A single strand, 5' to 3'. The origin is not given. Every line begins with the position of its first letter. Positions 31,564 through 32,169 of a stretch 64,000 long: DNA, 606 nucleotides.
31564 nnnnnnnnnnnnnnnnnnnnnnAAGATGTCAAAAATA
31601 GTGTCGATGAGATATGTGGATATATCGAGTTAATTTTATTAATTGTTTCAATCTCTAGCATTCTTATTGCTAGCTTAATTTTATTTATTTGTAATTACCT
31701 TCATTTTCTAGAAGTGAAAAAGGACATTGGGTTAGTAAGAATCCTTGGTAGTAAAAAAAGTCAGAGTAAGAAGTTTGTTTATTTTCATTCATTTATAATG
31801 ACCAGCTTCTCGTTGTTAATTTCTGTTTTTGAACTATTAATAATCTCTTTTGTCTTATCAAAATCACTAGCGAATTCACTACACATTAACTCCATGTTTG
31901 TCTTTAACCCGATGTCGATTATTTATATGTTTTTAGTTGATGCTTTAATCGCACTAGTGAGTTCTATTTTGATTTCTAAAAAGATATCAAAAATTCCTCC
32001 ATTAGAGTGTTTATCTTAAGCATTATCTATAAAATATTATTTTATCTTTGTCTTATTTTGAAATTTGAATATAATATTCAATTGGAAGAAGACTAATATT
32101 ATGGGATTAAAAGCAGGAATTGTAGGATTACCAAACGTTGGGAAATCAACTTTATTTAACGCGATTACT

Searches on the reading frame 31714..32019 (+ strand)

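Call 20: search_protein_families(library=pfam, proteins=[window:31714-32019:+])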
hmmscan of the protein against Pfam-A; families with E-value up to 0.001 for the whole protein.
window:31714-32019:+ (101 aa): 1 family
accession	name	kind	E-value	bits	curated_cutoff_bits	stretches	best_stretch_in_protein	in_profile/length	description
PF02687.27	FtsX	-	1.6e-09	38.3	25.5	1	2-96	27-120/120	FtsX-like permease C-terminal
